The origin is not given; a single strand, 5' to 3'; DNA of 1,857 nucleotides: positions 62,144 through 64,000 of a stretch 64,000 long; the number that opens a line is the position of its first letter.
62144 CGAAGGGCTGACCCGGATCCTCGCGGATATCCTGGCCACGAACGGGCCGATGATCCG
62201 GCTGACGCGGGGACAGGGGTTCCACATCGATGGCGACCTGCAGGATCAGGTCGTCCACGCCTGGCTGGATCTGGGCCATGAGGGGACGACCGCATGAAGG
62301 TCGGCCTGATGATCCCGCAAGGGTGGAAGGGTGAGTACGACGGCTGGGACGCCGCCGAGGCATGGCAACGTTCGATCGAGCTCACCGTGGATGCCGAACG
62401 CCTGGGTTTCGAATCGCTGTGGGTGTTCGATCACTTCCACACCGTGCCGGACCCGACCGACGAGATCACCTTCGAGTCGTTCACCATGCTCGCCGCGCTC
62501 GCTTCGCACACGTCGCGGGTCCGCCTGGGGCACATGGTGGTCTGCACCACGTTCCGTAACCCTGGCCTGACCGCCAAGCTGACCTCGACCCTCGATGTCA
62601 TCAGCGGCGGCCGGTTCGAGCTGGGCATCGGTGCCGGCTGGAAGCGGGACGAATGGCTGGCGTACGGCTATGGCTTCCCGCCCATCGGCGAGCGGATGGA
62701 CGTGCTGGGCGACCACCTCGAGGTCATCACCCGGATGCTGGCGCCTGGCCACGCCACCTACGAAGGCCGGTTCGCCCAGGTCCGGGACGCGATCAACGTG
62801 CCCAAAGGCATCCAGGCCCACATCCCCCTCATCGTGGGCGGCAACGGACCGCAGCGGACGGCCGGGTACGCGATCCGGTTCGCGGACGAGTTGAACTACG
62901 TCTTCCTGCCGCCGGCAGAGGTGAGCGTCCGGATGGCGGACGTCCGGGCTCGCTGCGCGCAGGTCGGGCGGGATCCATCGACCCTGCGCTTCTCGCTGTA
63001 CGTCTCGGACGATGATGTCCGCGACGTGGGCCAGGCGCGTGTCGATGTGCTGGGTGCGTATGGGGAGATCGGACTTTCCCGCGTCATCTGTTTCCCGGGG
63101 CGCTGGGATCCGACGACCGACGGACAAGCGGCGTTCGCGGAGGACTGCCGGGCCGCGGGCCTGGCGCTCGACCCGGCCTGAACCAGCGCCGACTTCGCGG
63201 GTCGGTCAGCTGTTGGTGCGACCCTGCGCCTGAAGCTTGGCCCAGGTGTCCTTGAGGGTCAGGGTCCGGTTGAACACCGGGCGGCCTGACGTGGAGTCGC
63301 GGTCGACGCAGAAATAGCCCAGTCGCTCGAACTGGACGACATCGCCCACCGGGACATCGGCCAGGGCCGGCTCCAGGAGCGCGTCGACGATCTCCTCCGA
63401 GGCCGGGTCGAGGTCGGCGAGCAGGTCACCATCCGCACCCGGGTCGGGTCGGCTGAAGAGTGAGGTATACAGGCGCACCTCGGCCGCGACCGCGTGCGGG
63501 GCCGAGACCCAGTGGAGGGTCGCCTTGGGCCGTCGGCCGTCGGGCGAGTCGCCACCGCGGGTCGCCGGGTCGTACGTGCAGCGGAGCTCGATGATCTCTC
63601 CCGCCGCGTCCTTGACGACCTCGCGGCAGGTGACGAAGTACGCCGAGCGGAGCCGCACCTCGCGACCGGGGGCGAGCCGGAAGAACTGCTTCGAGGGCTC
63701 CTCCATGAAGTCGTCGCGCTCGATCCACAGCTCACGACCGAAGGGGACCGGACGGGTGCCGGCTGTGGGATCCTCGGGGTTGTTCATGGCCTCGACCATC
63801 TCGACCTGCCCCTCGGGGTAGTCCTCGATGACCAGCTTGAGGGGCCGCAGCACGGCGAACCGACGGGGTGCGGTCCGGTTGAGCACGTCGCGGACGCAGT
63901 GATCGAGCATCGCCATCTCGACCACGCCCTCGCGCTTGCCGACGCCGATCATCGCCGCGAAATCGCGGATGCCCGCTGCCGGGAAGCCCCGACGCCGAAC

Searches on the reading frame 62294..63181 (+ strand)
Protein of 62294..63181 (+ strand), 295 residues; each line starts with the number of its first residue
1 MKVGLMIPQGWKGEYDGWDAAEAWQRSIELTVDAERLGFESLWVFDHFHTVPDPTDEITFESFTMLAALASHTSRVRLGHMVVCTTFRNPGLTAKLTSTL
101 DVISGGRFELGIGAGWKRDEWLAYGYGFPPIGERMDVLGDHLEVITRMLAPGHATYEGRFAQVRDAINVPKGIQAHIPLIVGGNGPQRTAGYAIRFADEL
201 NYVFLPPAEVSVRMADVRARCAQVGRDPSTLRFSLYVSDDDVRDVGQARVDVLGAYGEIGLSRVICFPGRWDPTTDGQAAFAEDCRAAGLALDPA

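Call 79: search_protein_families(library=pfam, proteins=[window:62294-63181:+], max_evalue=0.0001)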
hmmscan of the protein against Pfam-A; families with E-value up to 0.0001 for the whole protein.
window:62294-63181:+ (295 aa): 1 family
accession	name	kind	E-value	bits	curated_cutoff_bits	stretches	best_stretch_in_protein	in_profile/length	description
PF00296.26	Bac_luciferase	-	7.8e-46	157.3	27.9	1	19-237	19-226/314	Luciferase-like monooxygenase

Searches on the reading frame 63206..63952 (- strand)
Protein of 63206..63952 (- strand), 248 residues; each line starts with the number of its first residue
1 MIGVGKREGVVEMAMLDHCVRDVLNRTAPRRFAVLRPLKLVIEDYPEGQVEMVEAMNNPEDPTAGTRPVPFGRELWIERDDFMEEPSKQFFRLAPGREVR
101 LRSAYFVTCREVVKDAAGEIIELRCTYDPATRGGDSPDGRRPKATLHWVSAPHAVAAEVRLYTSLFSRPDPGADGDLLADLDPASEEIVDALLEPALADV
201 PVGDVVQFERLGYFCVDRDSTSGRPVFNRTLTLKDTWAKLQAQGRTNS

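Call 79: search_protein_families(library=pfam, proteins=[window:63206-63952:-], max_evalue=0.0001)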
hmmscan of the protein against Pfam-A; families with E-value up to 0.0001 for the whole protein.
window:63206-63952:- (248 aa): 2 families
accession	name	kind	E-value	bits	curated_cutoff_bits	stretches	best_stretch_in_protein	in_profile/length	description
PF03950.23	tRNA-synt_1c_C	-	3.4e-30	104.6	23.9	1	28-128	1-91/91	tRNA synthetases class I (E and Q), anti-codon binding domain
PF20974.2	tRNA-synt_1c_C2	-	3.5e-21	76.1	23.9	1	145-217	1-69/69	tRNA synthetases class I (E and Q), anti-codon binding domain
